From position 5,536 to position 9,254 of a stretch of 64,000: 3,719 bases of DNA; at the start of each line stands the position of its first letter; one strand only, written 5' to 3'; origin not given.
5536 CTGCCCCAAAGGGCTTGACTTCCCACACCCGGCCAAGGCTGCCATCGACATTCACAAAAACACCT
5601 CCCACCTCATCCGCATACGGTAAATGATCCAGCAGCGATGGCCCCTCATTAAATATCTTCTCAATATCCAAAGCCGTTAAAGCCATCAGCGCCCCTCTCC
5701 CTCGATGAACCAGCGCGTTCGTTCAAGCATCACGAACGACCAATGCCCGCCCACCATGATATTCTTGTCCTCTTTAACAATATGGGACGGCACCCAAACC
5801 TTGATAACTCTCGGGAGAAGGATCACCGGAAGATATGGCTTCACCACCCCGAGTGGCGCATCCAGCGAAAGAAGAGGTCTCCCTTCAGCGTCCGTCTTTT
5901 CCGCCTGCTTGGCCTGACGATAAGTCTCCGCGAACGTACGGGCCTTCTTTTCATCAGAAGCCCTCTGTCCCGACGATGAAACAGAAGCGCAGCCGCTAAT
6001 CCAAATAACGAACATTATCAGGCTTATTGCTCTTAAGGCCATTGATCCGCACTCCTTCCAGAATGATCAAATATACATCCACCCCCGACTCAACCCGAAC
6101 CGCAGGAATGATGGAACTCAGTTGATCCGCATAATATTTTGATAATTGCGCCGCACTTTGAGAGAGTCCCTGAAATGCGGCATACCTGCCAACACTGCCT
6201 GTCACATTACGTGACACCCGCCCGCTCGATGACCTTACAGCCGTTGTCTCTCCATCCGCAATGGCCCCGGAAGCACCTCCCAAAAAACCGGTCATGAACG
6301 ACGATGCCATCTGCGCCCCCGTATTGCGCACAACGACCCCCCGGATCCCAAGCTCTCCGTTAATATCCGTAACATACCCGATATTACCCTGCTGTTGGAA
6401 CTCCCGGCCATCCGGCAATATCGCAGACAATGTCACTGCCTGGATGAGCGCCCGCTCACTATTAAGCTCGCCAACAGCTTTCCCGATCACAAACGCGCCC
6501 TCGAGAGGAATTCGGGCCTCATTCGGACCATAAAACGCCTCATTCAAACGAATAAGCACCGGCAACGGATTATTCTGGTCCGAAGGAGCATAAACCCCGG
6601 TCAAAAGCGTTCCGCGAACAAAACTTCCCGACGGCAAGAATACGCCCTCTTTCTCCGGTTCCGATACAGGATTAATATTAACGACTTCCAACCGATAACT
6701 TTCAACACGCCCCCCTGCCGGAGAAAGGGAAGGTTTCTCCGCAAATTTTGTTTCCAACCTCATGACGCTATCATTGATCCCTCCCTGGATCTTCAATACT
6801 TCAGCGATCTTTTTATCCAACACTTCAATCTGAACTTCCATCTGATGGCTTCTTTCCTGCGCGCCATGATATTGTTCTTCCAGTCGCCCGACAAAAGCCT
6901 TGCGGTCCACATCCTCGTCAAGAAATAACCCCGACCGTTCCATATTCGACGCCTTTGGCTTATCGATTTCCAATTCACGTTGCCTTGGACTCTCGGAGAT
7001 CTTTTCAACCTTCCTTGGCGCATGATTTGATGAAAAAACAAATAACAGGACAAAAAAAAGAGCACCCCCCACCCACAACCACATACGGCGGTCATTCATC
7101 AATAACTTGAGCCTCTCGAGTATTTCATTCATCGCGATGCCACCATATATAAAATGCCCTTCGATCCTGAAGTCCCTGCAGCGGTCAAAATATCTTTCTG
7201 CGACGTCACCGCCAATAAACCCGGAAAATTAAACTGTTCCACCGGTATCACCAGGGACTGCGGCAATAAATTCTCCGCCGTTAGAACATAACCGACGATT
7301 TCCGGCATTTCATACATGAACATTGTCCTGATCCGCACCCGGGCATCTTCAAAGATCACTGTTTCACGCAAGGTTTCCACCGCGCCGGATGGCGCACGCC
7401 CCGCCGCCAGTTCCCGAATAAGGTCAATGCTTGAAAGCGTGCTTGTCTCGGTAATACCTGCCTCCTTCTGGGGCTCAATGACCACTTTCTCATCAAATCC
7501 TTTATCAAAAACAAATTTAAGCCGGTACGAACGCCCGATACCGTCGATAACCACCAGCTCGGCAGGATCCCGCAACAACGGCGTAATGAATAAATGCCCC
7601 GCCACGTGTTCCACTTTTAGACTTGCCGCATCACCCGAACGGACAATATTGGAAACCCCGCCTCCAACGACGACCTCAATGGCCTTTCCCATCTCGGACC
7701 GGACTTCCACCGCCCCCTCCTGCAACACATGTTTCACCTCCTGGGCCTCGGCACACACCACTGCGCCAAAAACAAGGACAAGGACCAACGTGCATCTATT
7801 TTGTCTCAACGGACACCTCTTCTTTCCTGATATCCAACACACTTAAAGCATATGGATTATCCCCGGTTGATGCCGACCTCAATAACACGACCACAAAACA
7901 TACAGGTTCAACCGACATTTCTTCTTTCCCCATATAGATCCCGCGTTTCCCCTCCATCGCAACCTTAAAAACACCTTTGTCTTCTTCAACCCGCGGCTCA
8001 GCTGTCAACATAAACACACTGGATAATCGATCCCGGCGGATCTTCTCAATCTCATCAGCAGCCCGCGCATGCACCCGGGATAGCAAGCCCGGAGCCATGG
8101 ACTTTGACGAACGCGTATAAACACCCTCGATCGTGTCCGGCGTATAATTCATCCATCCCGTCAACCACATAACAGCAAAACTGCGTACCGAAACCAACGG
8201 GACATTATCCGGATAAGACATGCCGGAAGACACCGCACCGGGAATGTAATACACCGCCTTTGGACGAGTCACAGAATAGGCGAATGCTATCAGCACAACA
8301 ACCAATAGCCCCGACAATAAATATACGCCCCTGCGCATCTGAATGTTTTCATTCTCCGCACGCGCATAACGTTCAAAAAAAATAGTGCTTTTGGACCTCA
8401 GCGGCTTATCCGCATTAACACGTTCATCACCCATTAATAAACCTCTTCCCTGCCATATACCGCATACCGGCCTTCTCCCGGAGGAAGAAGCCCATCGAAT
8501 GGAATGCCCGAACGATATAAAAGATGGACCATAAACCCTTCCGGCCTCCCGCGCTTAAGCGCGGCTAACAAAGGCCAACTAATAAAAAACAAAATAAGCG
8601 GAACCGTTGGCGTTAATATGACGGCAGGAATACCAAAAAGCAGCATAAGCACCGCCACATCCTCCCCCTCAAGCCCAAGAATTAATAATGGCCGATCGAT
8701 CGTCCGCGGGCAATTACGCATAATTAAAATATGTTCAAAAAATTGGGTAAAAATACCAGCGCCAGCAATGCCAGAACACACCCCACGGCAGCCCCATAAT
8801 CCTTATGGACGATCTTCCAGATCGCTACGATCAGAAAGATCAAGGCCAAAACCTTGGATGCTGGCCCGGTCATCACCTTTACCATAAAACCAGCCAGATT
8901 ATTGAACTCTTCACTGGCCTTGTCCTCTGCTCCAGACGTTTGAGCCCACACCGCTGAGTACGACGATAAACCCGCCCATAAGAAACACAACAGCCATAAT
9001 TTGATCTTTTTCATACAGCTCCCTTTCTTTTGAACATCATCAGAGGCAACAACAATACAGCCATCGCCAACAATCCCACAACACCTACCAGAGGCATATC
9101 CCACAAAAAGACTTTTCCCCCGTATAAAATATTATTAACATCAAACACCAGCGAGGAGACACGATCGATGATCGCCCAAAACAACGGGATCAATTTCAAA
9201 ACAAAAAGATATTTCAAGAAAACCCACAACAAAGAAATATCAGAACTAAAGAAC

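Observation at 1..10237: Chimeric operon: an F-type type IV secretion core continues directly into a secretin, a GspL-like protein and a GspM-like protein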

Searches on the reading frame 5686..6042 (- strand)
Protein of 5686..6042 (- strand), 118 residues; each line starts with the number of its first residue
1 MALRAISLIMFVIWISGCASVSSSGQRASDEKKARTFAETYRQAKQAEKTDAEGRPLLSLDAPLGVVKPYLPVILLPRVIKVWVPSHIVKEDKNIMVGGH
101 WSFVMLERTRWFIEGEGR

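Call 5: search_protein_families(library=pfam, max_evalue=0.1, proteins=[window:5686-6042:-])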
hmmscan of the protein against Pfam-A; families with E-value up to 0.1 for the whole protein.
window:5686-6042:- (118 aa): 1 family
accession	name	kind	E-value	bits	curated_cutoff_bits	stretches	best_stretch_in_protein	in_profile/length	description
PF09676.15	TraV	-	0.019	16.4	21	1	36-111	54-128/128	Type IV conjugative transfer system lipoprotein (TraV)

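Call 6: search_protein_families(library=ncbifam, max_evalue=0.1, proteins=[window:5686-6042:-])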
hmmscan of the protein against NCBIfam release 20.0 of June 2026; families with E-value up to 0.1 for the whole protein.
window:5686-6042:- (118 aa): 3 families
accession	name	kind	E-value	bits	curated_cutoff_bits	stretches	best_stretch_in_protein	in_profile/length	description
TIGR03302.1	OM_YfiO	subfamily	0.026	14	81.4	1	4-47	3-43/239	outer membrane protein assembly factor BamD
NF051431.1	Rv0361_Cterm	subfamily_domain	0.029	14.6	37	1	2-52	8-57/140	Rv0361 family membrane protein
NF008048.1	PRK10781.1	equivalog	0.065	13.4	140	1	3-46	1-42/134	Rcs stress response system protein RcsF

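Call 83: search_solved_structures(query=A7, max_evalue=1)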
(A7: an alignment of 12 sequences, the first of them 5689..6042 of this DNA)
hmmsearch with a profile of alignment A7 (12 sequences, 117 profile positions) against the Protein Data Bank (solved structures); distinct sequences matched with E-value up to 1: 0.

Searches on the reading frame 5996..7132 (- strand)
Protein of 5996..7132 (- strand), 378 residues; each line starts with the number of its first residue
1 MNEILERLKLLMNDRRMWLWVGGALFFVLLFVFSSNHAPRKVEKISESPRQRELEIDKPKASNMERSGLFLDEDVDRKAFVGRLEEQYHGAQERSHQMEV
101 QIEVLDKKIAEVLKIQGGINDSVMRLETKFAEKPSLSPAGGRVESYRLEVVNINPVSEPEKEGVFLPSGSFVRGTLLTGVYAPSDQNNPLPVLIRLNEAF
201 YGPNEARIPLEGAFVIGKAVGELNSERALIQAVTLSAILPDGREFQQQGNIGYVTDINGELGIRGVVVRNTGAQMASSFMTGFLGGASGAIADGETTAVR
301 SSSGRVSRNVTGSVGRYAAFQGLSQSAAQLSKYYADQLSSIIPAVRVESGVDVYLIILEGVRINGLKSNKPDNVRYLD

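Call 5: search_protein_families(library=pfam, max_evalue=0.1, proteins=[window:5996-7132:-])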
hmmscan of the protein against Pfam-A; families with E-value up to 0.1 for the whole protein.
window:5996-7132:- (378 aa): 1 family
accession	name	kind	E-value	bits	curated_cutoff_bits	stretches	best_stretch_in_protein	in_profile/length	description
PF03743.19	TrbI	-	3.9e-21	76.2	35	1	166-361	2-186/188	Bacterial conjugation TrbI-like protein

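Call 6: search_protein_families(library=ncbifam, max_evalue=0.1, proteins=[window:5996-7132:-])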
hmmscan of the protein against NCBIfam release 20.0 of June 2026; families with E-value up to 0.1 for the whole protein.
window:5996-7132:- (378 aa): 4 families
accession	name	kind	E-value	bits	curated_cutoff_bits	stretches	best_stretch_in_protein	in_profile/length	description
NF010289.0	PRK13729.1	equivalog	6.3e-17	61.7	504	1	164-366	212-412/474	F-type conjugal transfer pilus assembly protein TraB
TIGR03752.1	conj_TIGR03752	hypoth_equivalog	1.3e-07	31.3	241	1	244-362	338-458/471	TIGR03752 family integrating conjugative element protein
NF038091.1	T4SS_VirB10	equivalog_domain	0.035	13.7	220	1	211-357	53-185/197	type IV secretion system protein VirB10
NF033900.0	T4SS_IcmE_DotG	equivalog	0.064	11.3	750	1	272-360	918-1005/1008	type IVB secretion system protein DotG/IcmE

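Call 84: search_solved_structures(query=window:5996-7132:-, max_evalue=0.01, show_alignments=2)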
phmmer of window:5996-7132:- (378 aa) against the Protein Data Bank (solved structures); distinct sequences matched with E-value up to 0.01: 2.
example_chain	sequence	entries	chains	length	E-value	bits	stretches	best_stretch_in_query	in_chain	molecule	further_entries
7spb_E1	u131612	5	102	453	1.6e-16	63.9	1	163-367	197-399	TraB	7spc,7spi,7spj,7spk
7okn_A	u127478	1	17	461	1.7e-16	63.8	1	163-367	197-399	TraB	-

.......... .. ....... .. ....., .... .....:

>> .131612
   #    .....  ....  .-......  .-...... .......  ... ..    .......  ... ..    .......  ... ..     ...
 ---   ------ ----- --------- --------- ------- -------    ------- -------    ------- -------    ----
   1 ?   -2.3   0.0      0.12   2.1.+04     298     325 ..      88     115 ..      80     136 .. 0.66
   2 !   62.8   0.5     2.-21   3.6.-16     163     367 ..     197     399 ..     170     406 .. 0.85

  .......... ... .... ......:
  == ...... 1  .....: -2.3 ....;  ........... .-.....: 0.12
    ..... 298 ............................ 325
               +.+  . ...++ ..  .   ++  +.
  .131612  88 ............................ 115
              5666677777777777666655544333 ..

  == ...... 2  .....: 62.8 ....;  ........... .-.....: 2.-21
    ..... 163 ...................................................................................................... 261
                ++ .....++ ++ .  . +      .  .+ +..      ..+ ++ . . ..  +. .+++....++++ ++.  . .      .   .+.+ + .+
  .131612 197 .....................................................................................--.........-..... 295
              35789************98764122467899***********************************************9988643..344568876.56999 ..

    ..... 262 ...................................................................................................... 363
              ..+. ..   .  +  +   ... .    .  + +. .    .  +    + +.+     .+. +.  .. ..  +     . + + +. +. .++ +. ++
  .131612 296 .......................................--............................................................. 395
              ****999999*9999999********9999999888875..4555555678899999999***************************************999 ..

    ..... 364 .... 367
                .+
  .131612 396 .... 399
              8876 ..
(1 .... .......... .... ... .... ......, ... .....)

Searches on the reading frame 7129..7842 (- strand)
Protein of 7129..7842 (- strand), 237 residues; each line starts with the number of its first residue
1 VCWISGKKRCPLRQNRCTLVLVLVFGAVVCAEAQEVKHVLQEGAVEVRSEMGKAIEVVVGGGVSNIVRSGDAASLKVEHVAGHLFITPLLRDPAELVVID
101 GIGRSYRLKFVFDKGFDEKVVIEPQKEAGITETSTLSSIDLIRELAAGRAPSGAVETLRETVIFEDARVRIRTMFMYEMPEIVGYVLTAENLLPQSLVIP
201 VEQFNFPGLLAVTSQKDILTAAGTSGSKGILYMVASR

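Call 5: search_protein_families(library=pfam, max_evalue=0.1, proteins=[window:7129-7842:-])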
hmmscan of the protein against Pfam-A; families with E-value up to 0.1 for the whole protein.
window:7129-7842:- (237 aa): 1 family
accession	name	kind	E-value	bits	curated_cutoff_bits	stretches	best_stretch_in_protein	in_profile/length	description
PF23536.1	TraK_C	-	0.023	15.3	28.5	1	137-221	15-100/110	TraK C-terminal domain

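Call 6: search_protein_families(library=ncbifam, max_evalue=0.1, proteins=[window:7129-7842:-])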
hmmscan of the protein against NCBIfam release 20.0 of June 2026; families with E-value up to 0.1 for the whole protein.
window:7129-7842:- (237 aa): 0 families

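Call 82: search_solved_structures(query=A6, max_evalue=1)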
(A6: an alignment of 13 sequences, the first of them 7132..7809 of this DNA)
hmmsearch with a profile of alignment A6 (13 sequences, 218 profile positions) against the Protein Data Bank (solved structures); distinct sequences matched with E-value up to 1: 2.
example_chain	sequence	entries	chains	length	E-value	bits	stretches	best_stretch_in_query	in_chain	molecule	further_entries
2ypw_A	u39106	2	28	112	0.058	15.7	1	25-96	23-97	TRAO | TRAO PROTEIN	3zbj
7o3j_B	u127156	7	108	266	0.062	15.6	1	25-91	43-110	TrwF protein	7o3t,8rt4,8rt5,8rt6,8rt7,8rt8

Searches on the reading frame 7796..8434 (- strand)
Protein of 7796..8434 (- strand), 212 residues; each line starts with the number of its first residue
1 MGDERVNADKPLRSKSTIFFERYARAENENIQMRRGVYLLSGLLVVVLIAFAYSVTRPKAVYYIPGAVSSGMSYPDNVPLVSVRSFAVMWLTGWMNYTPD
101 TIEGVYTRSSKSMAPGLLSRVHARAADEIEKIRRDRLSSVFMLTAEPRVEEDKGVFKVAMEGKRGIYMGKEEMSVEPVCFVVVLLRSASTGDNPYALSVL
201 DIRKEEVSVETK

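Call 5: search_protein_families(library=pfam, max_evalue=0.1, proteins=[window:7796-8434:-])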
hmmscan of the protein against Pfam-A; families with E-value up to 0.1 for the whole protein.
window:7796-8434:- (212 aa): 1 family
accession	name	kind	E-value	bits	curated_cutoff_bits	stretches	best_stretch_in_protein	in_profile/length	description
PF05309.16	TraE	-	2.4e-08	34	24.8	1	27-182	14-166/182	TraE protein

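Call 6: search_protein_families(library=ncbifam, max_evalue=0.1, proteins=[window:7796-8434:-])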
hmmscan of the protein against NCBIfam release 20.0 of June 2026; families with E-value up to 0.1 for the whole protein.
window:7796-8434:- (212 aa): 1 family
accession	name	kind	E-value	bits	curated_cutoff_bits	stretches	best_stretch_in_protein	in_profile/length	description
TIGR02761.1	TraE_TIGR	equivalog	1.9e-06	27.9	109.05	1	28-189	12-173/181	type IV conjugative transfer system protein TraE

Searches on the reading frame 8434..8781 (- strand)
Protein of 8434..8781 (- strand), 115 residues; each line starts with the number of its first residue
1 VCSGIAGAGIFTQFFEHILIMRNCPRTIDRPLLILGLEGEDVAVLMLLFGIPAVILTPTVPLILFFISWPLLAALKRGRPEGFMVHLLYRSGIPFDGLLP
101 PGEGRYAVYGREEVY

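Call 5: search_protein_families(library=pfam, max_evalue=0.1, proteins=[window:8434-8781:-])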
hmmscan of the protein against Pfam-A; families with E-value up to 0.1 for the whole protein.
window:8434-8781:- (115 aa): 2 families
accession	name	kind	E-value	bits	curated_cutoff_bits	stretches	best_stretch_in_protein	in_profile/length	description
PF07178.16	TraL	-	2.8e-07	31.2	24.4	1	24-90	3-69/90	TraL protein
PF11990.13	DUF3487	-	0.0023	18.1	27.8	1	44-88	42-88/114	Protein of unknown function (DUF3487)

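Call 6: search_protein_families(library=ncbifam, max_evalue=0.1, proteins=[window:8434-8781:-])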
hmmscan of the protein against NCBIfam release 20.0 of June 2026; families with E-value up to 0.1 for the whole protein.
window:8434-8781:- (115 aa): 2 families
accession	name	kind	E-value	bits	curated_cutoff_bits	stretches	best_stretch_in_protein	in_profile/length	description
TIGR02762.1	TraL_TIGR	equivalog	3.4e-06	27.6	30.95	1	24-92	5-75/95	type IV conjugative transfer system protein TraL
TIGR03750.1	conj_TIGR03750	hypoth_equivalog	0.0029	17.5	70.75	1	45-87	41-85/111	TIGR03750 family conjugal transfer protein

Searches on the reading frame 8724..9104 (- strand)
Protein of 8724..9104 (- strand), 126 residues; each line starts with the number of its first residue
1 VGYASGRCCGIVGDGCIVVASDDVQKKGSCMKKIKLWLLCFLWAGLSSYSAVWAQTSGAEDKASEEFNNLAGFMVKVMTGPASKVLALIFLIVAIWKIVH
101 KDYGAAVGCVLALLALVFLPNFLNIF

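Call 5: search_protein_families(library=pfam, max_evalue=0.1, proteins=[window:8724-9104:-])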
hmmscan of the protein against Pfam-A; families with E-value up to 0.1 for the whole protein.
window:8724-9104:- (126 aa): 1 family
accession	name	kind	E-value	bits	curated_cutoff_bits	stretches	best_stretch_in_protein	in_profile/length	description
PF04956.18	TrbC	-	0.0099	16.5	27.9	1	33-94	10-64/98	TrbC/VIRB2 pilin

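Call 6: search_protein_families(library=ncbifam, max_evalue=0.1, proteins=[window:8724-9104:-])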
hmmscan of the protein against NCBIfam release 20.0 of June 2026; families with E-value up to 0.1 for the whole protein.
window:8724-9104:- (126 aa): 1 family
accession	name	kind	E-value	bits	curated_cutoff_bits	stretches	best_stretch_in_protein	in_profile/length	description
NF041281.1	TraA_gammapb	subfamily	0.034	14.2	50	1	64-122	7-66/75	TraA family conjugative transfer protein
